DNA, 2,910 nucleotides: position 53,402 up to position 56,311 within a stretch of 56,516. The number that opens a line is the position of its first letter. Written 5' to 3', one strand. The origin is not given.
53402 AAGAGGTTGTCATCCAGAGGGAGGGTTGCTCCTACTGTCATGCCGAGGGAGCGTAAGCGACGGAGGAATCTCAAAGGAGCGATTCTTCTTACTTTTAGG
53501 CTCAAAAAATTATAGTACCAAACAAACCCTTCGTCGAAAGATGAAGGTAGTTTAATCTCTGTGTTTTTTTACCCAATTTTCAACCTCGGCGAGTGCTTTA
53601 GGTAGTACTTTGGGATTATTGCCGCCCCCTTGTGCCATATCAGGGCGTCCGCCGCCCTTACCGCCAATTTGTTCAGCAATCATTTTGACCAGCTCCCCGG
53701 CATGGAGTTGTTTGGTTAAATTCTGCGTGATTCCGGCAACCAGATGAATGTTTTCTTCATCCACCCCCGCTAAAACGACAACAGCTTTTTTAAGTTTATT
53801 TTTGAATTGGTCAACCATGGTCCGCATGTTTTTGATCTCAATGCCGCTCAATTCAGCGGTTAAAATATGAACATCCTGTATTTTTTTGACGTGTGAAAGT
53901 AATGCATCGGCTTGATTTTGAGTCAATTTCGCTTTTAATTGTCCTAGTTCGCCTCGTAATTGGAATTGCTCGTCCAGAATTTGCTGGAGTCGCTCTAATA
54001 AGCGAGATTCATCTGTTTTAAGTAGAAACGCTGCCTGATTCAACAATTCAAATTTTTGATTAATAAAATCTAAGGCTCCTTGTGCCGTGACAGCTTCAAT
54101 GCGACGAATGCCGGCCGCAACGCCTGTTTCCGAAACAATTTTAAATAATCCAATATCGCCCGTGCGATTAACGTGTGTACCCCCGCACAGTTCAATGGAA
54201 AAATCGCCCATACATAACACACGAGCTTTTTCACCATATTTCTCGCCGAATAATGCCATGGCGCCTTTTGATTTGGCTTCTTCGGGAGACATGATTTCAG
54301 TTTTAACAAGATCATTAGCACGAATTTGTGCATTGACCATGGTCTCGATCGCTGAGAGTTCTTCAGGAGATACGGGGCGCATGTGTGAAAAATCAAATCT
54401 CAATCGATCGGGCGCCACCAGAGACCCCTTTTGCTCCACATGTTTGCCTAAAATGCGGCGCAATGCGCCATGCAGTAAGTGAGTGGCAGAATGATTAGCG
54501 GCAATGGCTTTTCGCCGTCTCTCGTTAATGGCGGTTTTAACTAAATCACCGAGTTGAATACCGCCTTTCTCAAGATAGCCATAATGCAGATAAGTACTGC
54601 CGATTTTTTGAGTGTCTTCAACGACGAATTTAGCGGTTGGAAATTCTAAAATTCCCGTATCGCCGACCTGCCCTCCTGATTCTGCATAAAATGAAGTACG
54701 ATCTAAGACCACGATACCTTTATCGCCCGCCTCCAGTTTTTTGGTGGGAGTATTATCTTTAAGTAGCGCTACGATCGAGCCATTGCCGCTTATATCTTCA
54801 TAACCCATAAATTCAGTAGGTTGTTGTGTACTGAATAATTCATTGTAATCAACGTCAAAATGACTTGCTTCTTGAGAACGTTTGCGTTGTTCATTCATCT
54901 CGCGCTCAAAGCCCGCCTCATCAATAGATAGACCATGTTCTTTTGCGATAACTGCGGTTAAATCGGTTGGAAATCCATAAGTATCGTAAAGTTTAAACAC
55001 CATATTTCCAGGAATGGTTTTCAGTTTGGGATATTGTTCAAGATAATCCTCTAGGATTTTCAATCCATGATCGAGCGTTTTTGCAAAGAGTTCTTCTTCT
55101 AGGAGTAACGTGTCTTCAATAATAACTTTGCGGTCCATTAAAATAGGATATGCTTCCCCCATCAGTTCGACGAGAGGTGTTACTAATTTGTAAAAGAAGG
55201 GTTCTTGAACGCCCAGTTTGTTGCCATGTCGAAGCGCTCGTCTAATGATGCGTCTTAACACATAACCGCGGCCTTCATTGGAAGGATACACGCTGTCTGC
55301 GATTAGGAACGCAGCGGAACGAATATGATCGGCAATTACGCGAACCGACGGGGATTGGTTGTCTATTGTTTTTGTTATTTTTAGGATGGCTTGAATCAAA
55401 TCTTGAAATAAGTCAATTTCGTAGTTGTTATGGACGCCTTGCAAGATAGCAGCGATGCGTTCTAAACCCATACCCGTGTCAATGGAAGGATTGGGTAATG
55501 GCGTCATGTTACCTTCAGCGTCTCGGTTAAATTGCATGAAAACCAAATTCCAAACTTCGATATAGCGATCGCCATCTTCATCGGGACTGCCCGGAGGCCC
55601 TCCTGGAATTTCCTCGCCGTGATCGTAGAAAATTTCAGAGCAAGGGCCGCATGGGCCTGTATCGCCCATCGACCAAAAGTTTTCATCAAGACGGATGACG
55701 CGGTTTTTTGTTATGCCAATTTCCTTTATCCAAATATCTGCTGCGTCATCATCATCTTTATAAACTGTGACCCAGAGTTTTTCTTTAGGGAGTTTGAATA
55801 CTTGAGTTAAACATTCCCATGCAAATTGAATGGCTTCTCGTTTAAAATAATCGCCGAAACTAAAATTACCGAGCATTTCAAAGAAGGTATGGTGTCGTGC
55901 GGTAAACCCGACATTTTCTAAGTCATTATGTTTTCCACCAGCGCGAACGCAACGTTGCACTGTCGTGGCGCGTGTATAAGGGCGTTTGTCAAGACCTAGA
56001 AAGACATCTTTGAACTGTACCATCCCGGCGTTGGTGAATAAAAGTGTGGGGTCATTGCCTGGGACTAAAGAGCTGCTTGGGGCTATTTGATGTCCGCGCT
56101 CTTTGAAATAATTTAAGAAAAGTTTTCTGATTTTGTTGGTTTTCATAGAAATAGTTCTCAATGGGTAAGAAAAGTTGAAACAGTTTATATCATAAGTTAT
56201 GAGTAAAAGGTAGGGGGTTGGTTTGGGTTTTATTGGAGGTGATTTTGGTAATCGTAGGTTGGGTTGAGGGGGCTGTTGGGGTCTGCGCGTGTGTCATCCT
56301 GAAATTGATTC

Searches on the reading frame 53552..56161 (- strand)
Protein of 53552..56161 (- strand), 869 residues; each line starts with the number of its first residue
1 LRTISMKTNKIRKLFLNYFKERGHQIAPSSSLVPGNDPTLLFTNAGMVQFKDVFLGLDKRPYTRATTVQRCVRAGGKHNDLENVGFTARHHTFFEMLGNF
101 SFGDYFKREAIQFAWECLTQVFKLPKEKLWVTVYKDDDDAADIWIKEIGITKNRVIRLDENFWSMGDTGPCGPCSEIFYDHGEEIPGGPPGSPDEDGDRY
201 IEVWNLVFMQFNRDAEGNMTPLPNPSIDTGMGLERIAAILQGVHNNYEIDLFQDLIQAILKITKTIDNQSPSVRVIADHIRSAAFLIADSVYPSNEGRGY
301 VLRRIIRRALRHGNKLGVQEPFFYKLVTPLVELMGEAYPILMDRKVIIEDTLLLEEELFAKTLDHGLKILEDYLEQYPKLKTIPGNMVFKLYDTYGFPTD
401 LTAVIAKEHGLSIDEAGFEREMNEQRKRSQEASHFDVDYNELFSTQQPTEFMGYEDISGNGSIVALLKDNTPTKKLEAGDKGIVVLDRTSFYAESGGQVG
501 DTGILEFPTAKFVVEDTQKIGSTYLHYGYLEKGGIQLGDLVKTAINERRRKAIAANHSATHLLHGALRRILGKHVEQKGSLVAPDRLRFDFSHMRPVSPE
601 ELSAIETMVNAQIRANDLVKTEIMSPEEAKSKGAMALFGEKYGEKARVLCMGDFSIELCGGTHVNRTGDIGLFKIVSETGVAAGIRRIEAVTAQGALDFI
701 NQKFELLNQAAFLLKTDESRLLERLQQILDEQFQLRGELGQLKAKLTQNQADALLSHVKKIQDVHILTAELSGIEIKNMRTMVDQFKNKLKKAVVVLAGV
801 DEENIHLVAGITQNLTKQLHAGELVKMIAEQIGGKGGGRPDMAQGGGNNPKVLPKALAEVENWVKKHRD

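Call 72: search_protein_families(library=pfam, proteins=[window:53552-56161:-], max_evalue=0.00001)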
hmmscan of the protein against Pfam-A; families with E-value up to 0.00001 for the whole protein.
window:53552-56161:- (869 aa): 3 families
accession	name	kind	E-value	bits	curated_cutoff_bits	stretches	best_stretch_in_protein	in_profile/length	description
PF01411.24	tRNA-synt_2c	-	7.5e-222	738.2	30.3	1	10-548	1-551/552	tRNA synthetases class II (A)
PF02272.25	DHHA1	-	3.7e-21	75.9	25.9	1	765-866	3-102/102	DHHA1 domain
PF07973.19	tRNA_SAD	-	1e-17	64.2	24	1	647-689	2-44/44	Threonyl and Alanyl tRNA synthetase second additional domain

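Call 73: find_homologous_proteins(query=window:53552-56161:-, max_evalue=1e-50)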
Query window:53552-56161:- (869 aa): 8000 proteins with E <= 1e-50 among 8000 candidates; the best 120 are listed.
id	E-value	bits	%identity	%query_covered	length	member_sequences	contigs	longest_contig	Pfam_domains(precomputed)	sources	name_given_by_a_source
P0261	0.0e+0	1973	100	99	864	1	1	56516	PF01411.25,PF07973.20,PF02272.25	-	-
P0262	0.0e+0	1205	61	99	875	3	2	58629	PF01411.25,PF07973.20,PF02272.25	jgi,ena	-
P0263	0.0e+0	1205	61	99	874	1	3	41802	PF01411.25,PF07973.20,PF02272.25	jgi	-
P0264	0.0e+0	1203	61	99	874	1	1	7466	PF01411.25,PF07973.20,PF02272.25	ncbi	-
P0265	0.0e+0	1202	61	99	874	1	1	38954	PF01411.25,PF07973.20,PF02272.25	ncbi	ncbi:alanine--tRNA ligase [Kaarinaea lacus]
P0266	0.0e+0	1202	61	99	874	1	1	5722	PF01411.25,PF07973.20,PF02272.25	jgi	-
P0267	0.0e+0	1199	61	99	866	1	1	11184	PF01411.25,PF07973.20,PF02272.25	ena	-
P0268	0.0e+0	1199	61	99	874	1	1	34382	PF01411.25,PF07973.20,PF02272.25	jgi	-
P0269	0.0e+0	1199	60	99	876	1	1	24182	PF01411.25,PF07973.20,PF02272.25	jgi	-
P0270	0.0e+0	1198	61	99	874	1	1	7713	PF01411.25,PF07973.20,PF02272.25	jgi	jgi:alanyl-tRNA synthetase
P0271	0.0e+0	1198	61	99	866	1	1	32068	PF01411.25,PF07973.20,PF02272.25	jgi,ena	-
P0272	0.0e+0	1197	61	99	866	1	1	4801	PF01411.25,PF07973.20,PF02272.25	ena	-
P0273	0.0e+0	1197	61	99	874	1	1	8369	PF01411.25,PF07973.20,PF02272.25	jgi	jgi:alanyl-tRNA synthetase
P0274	0.0e+0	1197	62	99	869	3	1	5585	PF01411.25,PF07973.20,PF02272.25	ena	-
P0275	0.0e+0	1196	60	99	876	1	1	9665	PF01411.25,PF07973.20,PF02272.25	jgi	jgi:alanyl-tRNA synthetase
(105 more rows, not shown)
